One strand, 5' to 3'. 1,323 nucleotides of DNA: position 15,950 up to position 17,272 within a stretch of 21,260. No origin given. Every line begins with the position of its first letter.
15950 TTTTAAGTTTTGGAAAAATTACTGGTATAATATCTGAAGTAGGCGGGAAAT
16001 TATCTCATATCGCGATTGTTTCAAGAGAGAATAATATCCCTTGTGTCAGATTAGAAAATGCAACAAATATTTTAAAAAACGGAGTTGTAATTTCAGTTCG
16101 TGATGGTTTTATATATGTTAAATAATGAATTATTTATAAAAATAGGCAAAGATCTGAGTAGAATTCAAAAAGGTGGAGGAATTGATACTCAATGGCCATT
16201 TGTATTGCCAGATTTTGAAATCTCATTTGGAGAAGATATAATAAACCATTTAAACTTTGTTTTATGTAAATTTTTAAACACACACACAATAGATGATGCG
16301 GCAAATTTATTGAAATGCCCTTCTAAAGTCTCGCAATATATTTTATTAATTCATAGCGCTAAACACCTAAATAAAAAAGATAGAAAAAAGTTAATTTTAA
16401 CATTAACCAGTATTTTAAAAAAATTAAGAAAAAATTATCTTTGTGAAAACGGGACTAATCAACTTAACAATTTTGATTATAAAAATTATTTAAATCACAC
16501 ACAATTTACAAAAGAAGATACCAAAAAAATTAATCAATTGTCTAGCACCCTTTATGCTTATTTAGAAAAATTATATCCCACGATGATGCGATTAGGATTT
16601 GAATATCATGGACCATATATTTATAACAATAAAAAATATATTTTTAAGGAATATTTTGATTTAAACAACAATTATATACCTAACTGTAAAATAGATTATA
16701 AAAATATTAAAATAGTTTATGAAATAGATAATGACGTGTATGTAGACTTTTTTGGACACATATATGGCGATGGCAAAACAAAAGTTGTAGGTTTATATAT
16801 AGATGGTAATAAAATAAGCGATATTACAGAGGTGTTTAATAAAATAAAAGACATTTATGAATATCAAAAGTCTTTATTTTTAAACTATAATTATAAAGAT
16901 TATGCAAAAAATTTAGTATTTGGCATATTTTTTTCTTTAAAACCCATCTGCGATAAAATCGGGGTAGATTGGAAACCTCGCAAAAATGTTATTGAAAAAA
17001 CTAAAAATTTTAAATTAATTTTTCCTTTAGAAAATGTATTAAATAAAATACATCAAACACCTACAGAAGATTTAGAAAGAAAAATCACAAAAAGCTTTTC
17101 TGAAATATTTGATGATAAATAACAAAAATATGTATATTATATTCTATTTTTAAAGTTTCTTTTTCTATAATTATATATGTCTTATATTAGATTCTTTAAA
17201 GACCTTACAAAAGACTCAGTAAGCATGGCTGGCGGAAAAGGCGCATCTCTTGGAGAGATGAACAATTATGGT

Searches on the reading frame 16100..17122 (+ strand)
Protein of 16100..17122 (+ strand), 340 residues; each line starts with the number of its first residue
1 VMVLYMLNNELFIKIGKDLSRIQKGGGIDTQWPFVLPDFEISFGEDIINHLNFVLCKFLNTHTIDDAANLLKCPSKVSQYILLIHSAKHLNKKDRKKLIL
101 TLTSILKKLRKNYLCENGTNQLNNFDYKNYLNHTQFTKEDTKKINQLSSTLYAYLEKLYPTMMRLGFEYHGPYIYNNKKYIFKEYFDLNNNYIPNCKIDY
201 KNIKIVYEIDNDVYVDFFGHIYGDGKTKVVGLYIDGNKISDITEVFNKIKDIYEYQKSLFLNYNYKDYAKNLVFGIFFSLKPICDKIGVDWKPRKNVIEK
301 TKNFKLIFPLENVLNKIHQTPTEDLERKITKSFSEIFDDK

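Call 5: search_protein_families(library=pfam, proteins=[window:16100-17122:+], max_evalue=0.1)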
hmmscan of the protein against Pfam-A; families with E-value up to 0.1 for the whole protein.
window:16100-17122:+ (340 aa): 2 families
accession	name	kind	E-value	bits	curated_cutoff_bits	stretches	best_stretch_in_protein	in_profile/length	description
PF10547.14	P22_AR_N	-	0.022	15.4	30.7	1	276-306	19-49/115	P22_AR N-terminal domain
PF14270.11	DUF4358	-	0.031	15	25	1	197-270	11-84/102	Domain of unknown function (DUF4358)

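Call 6: search_protein_families(library=ncbifam, proteins=[window:16100-17122:+], max_evalue=0.1)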
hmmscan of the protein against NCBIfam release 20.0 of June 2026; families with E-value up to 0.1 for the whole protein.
window:16100-17122:+ (340 aa): 0 families

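Call 25: search_solved_structures(query=A1, max_evalue=10, show_alignments=2)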
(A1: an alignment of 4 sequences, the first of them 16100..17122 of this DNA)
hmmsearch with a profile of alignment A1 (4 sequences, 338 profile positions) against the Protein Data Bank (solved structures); distinct sequences matched with E-value up to 10: 2.
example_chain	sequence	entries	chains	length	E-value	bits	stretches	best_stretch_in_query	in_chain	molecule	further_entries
3sbu_A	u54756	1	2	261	0.25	13.9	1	170-223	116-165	Hypothetical ntf2-like protein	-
7ev8_A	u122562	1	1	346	0.88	12.2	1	8-84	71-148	Nucleoprotein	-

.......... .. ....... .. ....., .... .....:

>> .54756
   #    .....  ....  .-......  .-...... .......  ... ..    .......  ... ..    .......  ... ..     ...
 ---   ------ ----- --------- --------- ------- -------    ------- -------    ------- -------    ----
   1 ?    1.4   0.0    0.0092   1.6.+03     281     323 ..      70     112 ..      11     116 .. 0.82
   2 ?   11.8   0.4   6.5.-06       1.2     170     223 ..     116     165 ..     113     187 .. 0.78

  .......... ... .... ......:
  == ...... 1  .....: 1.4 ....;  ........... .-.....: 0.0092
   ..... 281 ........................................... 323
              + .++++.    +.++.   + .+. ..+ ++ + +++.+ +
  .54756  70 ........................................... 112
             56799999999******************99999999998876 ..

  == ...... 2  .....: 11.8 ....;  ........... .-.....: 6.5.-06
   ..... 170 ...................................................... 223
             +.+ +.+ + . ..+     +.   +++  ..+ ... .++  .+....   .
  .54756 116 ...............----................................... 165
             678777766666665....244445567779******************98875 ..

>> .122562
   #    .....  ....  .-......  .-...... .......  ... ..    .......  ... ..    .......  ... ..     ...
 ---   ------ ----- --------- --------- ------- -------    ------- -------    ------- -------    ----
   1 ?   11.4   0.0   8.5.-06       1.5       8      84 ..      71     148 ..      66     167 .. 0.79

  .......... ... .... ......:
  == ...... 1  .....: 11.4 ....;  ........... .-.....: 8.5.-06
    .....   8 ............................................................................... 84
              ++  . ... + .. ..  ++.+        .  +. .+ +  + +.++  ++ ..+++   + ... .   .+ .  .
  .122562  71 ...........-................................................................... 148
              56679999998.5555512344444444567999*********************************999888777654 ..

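Call 27: find_homologous_proteins(query=window:16100-17122:+, max_evalue=0.001)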
Query window:16100-17122:+ (340 aa): 6 proteins with E <= 0.001 among 1631 candidates.
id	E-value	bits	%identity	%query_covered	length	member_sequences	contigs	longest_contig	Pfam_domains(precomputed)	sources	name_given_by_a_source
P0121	1.4e-224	763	100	100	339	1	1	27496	-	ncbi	-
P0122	2.1e-159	549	71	98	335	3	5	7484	-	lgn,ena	-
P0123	1.4e-67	247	45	95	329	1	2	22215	-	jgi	jgi:hypothetical protein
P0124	2.0e-65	240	41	98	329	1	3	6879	-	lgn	-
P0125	1.6e-38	151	34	98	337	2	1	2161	-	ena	-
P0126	7.2e-37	146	33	97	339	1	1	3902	-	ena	-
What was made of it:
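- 16103..17122 (+): Putative acceptor or substrate subunit of the dikinase, 339 aa, from an uncharacterised family with a predicted new fold. The word-indexed search of 5.8 billion proteins found only 6 relatives (call 27).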

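Call 30: find_encoding_contigs(protein=P0121, flank=10000, max_places=3)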
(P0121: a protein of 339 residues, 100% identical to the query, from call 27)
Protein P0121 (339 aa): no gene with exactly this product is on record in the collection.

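Call 31: find_encoding_contigs(protein=P0123, flank=10000, max_places=3)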
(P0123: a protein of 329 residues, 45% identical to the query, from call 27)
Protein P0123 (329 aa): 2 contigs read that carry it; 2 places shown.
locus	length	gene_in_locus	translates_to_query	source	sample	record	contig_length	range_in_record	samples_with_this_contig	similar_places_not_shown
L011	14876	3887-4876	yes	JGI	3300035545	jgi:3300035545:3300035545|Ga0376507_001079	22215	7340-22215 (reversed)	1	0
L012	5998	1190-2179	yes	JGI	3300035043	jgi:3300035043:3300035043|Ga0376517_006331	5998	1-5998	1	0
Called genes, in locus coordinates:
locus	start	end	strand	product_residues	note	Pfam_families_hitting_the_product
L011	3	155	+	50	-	?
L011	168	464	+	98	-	-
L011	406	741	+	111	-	-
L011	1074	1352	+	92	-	-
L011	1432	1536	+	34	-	-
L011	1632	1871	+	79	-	-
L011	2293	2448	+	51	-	-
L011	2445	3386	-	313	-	PF01326:PPDK_N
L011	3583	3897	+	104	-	PF00391:PEP-utilizers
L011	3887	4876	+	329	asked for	-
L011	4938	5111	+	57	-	-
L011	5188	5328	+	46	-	-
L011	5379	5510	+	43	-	-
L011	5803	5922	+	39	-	-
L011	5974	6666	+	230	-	-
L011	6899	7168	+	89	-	-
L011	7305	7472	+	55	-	-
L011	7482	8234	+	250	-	-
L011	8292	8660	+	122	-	PF00293:NUDIX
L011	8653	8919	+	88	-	-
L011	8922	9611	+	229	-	PF13563:2_5_RNA_ligase2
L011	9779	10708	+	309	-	PF18899:DUF5655 (weak)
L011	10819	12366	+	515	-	PF12161:HsdM_N, PF02384:N6_Mtase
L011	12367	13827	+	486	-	PF04326:SLFN_AlbA_2, PF13749:HATPase_c_4, PF04703:FaeA (faint)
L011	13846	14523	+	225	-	PF01850:PIN (faint)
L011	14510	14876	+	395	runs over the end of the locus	PF01420:Methylase_S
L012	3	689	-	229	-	?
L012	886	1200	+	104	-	PF00391:PEP-utilizers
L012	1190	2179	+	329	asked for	-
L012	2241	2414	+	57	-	-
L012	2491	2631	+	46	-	-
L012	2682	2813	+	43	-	-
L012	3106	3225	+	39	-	-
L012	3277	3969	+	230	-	-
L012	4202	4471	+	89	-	-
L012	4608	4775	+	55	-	-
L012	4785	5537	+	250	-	-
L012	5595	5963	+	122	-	PF00293:NUDIX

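Call 33: find_encoding_contigs(protein=P0122, flank=10000, max_places=4)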
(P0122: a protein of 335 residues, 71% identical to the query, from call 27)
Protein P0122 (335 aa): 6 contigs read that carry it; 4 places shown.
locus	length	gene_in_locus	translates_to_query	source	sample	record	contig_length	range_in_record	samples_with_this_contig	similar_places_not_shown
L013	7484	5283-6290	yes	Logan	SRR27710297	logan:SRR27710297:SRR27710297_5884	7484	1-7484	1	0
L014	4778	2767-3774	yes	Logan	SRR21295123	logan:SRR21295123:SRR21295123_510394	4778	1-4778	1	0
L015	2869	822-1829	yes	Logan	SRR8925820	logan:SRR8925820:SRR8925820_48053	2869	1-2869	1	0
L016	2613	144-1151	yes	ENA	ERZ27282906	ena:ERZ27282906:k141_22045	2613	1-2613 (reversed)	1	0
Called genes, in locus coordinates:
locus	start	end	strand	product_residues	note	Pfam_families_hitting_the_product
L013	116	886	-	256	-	PF00106:adh_short, PF01370:Epimerase (weak), PF08659:KR, PF13561:adh_short_C2, PF08643:DUF1776 (weak)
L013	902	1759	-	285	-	PF04055:Radical_SAM, PF19238:Radical_SAM_2 (faint)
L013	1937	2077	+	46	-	-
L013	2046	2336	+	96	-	-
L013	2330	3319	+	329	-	PF04055:Radical_SAM, PF13353:Fer4_12 (weak), PF13186:SPASM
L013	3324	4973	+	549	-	PF02776:TPP_enzyme_N, PF00205:TPP_enzyme_M, PF02775:TPP_enzyme_C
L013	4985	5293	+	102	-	PF00391:PEP-utilizers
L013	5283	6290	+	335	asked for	-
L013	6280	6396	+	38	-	-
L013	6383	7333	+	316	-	PF01326:PPDK_N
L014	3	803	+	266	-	?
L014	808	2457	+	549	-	PF02776:TPP_enzyme_N, PF00205:TPP_enzyme_M, PF02775:TPP_enzyme_C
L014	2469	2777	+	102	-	PF00391:PEP-utilizers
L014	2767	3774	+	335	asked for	-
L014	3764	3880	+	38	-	-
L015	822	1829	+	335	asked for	-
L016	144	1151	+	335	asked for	-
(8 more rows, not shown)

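Call 34: find_encoding_contigs(protein=P0126, flank=10000, max_places=3)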
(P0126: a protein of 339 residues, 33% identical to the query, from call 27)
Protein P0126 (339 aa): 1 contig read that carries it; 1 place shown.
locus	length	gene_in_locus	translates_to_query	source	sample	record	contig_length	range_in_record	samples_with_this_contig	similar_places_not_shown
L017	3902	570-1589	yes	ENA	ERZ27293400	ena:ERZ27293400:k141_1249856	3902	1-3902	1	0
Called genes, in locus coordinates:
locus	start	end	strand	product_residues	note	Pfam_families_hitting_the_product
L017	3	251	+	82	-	?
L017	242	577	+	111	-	PF00391:PEP-utilizers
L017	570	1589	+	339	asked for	-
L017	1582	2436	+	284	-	PF04055:Radical_SAM, PF19238:Radical_SAM_2 (faint)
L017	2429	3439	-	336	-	PF04055:Radical_SAM, PF13353:Fer4_12, PF13186:SPASM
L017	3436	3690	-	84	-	-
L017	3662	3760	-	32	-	-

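Call 42: find_related_loci(query=A3, collection=metagenome_contigs, flank=10000)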
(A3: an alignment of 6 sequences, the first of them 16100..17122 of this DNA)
Query A3 (340 aa) in metagenome_contigs; peptide patterns used: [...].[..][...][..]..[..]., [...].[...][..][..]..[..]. (x = any residue, [..] = any of these).
305 stretches matched a pattern; 8 encode a relative of the query (tblastn E <= 1e-3); 8 distinct loci.
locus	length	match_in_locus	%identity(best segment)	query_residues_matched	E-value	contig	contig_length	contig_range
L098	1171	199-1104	42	14-332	1e-74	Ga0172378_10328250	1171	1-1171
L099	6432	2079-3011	41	14-337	8e-65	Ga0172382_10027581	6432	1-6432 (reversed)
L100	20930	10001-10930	39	14-337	5e-62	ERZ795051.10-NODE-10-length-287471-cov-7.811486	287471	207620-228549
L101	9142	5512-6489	32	15-338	1e-40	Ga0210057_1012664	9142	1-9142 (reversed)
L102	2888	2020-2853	33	15-291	6e-37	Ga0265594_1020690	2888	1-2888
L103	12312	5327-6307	35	15-339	7e-33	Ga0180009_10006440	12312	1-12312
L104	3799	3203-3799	39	7-206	2e-26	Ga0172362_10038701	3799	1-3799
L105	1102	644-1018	35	7-129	1e-14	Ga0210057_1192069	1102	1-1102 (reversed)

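Call 45: predict_structure(alignment_id=A3)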
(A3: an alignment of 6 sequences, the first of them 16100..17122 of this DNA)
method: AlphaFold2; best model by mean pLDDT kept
length: 340 residues; sequences in the alignment: 6
mean_pLDDT: 85.7   pTM: 0.88
mean pLDDT of the five models: 85.7, 85.0, 84.4, 84.1, 83.8
residues with pLDDT >= 90: 158; 70-90: 150; 50-70: 21; < 50: 11
segments of 3 or more residues with pLDDT < 50: 27-34
pLDDT, mean of each block of 10 residues (from residue 1): 62 89 61 61 89 96 97 89 79 88 95 91 93 83 93 85 78 93 91 85 94 87 86 92 91 90 83 91 96 94 78 76 88 73
secondary structure, 60 per line:
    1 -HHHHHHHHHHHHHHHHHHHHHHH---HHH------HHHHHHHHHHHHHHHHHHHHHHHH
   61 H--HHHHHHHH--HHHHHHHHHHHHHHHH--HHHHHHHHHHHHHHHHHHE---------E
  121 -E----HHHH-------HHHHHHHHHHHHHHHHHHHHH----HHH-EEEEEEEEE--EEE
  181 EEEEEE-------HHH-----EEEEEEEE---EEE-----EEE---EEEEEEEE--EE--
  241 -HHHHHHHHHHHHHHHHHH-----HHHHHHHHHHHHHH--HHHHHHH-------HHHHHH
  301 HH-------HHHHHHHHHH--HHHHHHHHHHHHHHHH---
elements in order: H2-24 H37-61 H64-71 H74-89 H92-109 H127-130 H138-158 E167-175 E178-186 E202-209 E213-215 E221-223 E227-234 H242-259 H265-278 H281-287 H295-302 H310-319 H322-337
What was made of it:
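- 16103..17122 (+): The AF2 model has pLDDT 85.7 and pTM 0.88 (call 45).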

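Call 49: fold_search(model_id=the predicted structure, library=pdb)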
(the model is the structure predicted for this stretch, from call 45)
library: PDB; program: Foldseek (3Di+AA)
matches with E <= 10: 248; with E <= 0.001: 0
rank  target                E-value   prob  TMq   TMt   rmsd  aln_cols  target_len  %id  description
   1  5i7j_B                1.4e-01  0.11  0.11  0.16  21.7       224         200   12  Crystal Structure of Human SPLUNC1 Disulfide Mutant M3 (I76C, V214C) (released 2016-05-18)
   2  2laf_MODEL_1_A        1.6e-01  0.44  0.12  0.27  11.4       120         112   11  NMR solution structure of the N-terminal domain of the E. coli lipoprotein BamC (released 2011-06-01)
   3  4kgh_A                2.8e-01  0.09  0.10  0.16  21.8       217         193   10  Crystal Structure of human splunc1 lacking the secretion signal sequence (released 2013-09-25)
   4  3tgo_C                3.9e-01  0.30  0.12  0.21  11.5       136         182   15  Crystal structure of the E. coli BamCD complex (released 2011-09-28)
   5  7ng9_A                3.9e-01  0.04  0.10  0.08  32.1       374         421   12  Trimeric efflux pump Klebsiella TolC (released 2021-06-30)
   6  9hg5_C                4.1e-01  0.20  0.12  0.13  12.6       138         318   14  BAM-SurA complex in the swing-in state with full length BamC resolved (released 2025-04-16)
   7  7a27_CCC              4.7e-01  0.08  0.15  0.15  24.5       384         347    9  Structure of soluble SmhA crystal form 2 of the tripartite alpha-pore forming toxin, Smh, from Serratia marcescens. (released 2021-03-31)
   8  5i7j_A                4.7e-01  0.07  0.11  0.16  21.6       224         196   13  Crystal Structure of Human SPLUNC1 Disulfide Mutant M3 (I76C, V214C) (released 2016-05-18)
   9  5i7l_B                4.7e-01  0.07  0.10  0.15  21.1       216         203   10  Crystal Structure of SPLUNC1 Disulfide Mutant M2 (A48C, V253C) (released 2016-05-18)
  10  5i7k_B                4.7e-01  0.05  0.09  0.14  21.4       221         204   10  Crystal Structure of Human SPLUNC1 Dolphin Mutant D1 (G58A, S61A, G62E, G63D, G66D, I67T) (released 2016-05-18)
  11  8yqu_B                4.9e-01  0.04  0.08  0.04  27.4       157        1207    7  African swine fever virus RNA Polymerase-M1249L complex1 (released 2024-11-06)
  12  4b9q_C                5.2e-01  0.05  0.08  0.06  24.5       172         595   12  Open conformation of ATP-bound Hsp70 homolog DnaK (released 2012-11-14)
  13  5gpl_A                5.7e-01  0.08  0.11  0.16  16.4       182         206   11  Crystal structure of Ccp1 (released 2016-11-30)
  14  9dwt_A                6.3e-01  0.06  0.09  0.08  21.4       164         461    8  PKD2 ion channel, F634A mutant (released 2026-01-21)
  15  6eoc                  6.3e-01  0.04  0.07  0.06  16.5        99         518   12  Crystal structure of AMPylated GRP78 in apo form (Crystal form 2) (released 2017-11-01)
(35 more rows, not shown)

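Call 56: search_protein_families(library=pfam, proteins=[L100:8598-9518:-, L100:5397-8357:-, L100:10951-11676:+, L100:11821-12177:+, L100:12373-13416:+, L099:361-1599:+, L099:3167-3892:+, L099:4081-5700:+], max_evalue=0.01)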
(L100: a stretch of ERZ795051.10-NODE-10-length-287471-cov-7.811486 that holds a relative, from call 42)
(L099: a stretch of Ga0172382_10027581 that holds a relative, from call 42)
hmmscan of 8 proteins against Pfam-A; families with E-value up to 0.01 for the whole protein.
L100:8598-9518:- (306 aa): 2 families
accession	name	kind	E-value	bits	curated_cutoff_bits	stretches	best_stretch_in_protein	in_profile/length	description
PF10543.14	ORF6N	-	1.3e-32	112.4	27.8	1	17-117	1-86/86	ORF6N domain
PF09669.15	Phage_pRha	-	0.009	17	29.9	0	95-138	47-90/91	Phage regulatory protein Rha (Phage_pRha)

L100:5397-8357:- (986 aa): 16 families
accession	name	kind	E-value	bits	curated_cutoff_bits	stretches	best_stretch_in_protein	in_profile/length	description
PF17755.6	UvrA_DNA-bind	-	1.4e-31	109.4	23.2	1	295-405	1-110/110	UvrA DNA-binding domain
PF17760.6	UvrA_inter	-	7.3e-30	103.5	23.3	1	133-236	2-107/109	UvrA interaction domain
PF00005.33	ABC_tran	-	5.9e-20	72.7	25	2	16-43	1-28/137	ABC transporter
PF02463.25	SMC_N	-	4.7e-12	46.2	40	0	204-565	135-210/220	RecF/RecN/SMC N terminal domain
PF13304.12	AAA_21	-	4.9e-08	33.8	27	1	846-890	251-295/304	AAA domain, putative AbiEii toxin, Type IV TA system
PF13555.12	AAA_29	-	6.3e-08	32.7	27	1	19-42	15-38/61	P-loop containing region of AAA domain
PF20703.3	nSTAND1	-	6.7e-06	26.4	27.1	0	638-662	34-58/379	Novel STAND NTPase 1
PF13191.12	AAA_16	-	8.4e-06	26.8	32.6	0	24-48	22-45/167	AAA ATPase domain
PF03193.22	RsgA_GTPase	-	0.0001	22.6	30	0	8-43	89-123/174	RsgA GTPase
PF13173.12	AAA_14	-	0.00052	20.5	27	0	26-50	2-26/129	AAA domain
PF13481.12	AAA_25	-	0.00055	20.1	27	0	23-46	30-53/195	AAA domain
PF00684.25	DnaJ_CXXCXGXG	-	0.0013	19.4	32.7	0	742-773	17-51/65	DnaJ central domain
PF25199.1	nSTAND_NTPase5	-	0.0013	19.1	34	0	25-42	40-57/145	Novel STAND NTPase 5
PF06745.19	ATPase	-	0.0014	18.5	26.6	0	23-48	16-41/231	KaiC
PF13238.12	AAA_18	-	0.005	17.7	29.4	0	29-43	1-15/128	AAA domain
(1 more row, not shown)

L100:10951-11676:+ (241 aa): 0 families

L100:11821-12177:+ (118 aa): 0 families

L100:12373-13416:+ (347 aa): 3 families
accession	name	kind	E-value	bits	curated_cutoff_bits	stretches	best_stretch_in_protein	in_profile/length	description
PF02784.22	Orn_Arg_deC_N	-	5.9e-14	52.5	23.4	1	27-239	19-246/247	Pyridoxal-dependent decarboxylase, pyridoxal binding domain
PF00278.28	Orn_DAP_Arg_deC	-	0.0091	16.7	23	0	242-327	7-95/95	Pyridoxal-dependent decarboxylase, C-terminal sheet domain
PF01168.26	Ala_racemase_N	-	0.0099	16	24.1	0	13-163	5-157/220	Alanine racemase, N-terminal domain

L099:361-1599:+ (412 aa): 14 families
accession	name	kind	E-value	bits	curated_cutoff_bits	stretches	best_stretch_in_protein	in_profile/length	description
PF13173.12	AAA_14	-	1.1e-24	87.3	27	1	45-162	3-129/129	AAA domain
PF25199.1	nSTAND_NTPase5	-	3e-06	27.5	34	1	25-105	22-105/145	Novel STAND NTPase 5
PF20720.3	nSTAND3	-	6.2e-06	26.4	27.2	1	45-114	18-83/155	Novel STAND NTPase 3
PF13635.12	DUF4143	-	1.2e-05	25.5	28.1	1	261-342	26-107/160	Domain of unknown function (DUF4143)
PF00004.35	AAA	-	0.00012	23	21.2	1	47-108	1-69/131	ATPase family associated with various cellular activities (AAA)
PF05673.19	DUF815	-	0.00013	21.6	23.8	1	12-98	22-108/249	Protein of unknown function (DUF815)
PF00931.28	NB-ARC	-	0.00034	20.4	23.5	1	30-96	4-62/248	NB-ARC domain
PF13191.12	AAA_16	-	0.00042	21.3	32.6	1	40-77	21-60/167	AAA ATPase domain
PF01443.25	Viral_helicase1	-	0.00053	20.3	21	1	47-109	1-72/228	Viral superfamily 1 RNA helicase core domain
PF13401.12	AAA_22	-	0.00089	20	27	0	45-68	6-29/130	AAA domain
PF00005.33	ABC_tran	-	0.0019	19.3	25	1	46-103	13-65/137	ABC transporter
PF13238.12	AAA_18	-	0.0019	19.1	29.4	1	47-79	1-33/128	AAA domain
PF05496.18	RuvB_N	-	0.0036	17.5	27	1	27-112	15-100/159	Holliday junction DNA helicase RuvB P-loop domain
PF13604.12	AAA_30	-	0.0047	17.1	27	0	45-68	19-42/191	AAA domain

L099:3167-3892:+ (241 aa): 3 families
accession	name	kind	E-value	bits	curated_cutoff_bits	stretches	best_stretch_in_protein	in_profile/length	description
PF01863.23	YgjP-like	-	4.8e-40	138.2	26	1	31-235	11-207/207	YgjP-like, metallopeptidase domain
PF10263.15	SprT-like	-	9.7e-05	22.6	25.6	1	142-206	2-73/108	SprT-like family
PF08325.16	WLM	-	0.0037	17.8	26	1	197-226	86-115/190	WLM domain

L099:4081-5700:+ (539 aa): 1 family
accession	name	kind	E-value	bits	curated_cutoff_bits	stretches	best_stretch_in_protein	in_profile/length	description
PF01384.25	PHO4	-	0.0054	16.2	33.7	1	118-212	94-161/350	Phosphate transporter family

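Call 61: search_protein_families(library=padloc, proteins=[window:16100-17122:+], max_evalue=0.01)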
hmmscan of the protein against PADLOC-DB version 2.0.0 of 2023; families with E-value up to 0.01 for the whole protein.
window:16100-17122:+ (340 aa): 0 families
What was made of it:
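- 16103..17122 (+): It matches no Pfam, NCBIfam or PADLOC family (calls 5, 6, 61).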

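Call 77: list_cluster_members(proteins=[P0121, P0127, P0123, P0002])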
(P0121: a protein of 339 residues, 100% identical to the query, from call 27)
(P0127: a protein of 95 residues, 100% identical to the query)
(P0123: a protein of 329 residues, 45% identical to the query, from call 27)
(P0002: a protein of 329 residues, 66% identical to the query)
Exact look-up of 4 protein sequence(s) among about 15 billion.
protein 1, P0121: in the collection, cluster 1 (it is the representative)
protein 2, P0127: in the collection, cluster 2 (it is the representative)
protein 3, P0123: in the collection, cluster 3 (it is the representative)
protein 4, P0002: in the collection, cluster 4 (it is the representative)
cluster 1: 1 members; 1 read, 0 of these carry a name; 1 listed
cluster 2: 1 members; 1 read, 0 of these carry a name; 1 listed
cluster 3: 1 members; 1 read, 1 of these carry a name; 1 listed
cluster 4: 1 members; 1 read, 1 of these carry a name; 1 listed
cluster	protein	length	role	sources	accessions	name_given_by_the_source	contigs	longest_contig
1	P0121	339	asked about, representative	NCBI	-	-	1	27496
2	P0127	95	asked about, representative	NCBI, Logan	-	-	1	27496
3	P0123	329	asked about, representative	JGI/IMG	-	hypothetical protein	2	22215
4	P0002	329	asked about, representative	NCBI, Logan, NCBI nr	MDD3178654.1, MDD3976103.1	MAG: radical SAM protein [Candidatus ainarchaeum sp.] | radical SAM protein [Candidatus ainarchaeum sp.]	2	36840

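Call 82: find_related_loci(query=A3, collection=viral_contigs, flank=8000)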
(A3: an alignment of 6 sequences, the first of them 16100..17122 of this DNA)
Query A3 (340 aa) in viral_contigs; peptide patterns used: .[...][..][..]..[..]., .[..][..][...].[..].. (x = any residue, [..] = any of these).
51 stretches matched a pattern, but none encodes a relative of the query by tblastn (E <= 1e-3).

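Call 94: search_protein_representatives(alignment_id=A3)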
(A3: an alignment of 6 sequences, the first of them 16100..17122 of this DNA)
Query: 6 sequences, 336 profile positions. Proteins with E-value up to 0.001 (for the whole library): 251; up to 1e-10: 149; up to 1e-30: 21. The best 150 are listed.
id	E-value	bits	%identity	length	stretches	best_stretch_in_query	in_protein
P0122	3.4e-155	533.0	-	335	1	3-336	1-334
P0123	2.1e-142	491.0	-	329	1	3-335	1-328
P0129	2.3e-102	359.4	-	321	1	4-335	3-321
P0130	1.2e-94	334.0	-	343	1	2-335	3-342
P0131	2.5e-90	319.8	-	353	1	4-336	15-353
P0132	6.9e-85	301.9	-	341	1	1-335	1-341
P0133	3.7e-77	276.5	-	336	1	6-331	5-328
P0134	2.1e-70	254.3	-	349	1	7-336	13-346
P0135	6.3e-67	242.9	-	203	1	140-336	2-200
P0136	4.1e-60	220.5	-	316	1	4-334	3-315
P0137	7.6e-54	199.9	-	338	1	4-331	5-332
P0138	9.0e-54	199.6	-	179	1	159-335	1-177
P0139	2.4e-36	142.3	-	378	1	3-330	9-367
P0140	5.3e-36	141.2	-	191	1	150-336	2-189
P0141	1.4e-35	139.8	-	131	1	1-120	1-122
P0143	9.9e-35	137.0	-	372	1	8-310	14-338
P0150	1.7e-28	116.5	-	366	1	4-295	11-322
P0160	8.9e-26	107.6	-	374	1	6-322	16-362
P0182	4.2e-22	95.5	-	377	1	24-331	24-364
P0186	1.6e-21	93.6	-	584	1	28-307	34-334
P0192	1.0e-20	90.9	-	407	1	19-297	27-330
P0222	9.0e-16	74.7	-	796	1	21-304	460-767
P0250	3.0e-13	66.4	-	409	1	21-304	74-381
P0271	4.5e-11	59.3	-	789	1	42-303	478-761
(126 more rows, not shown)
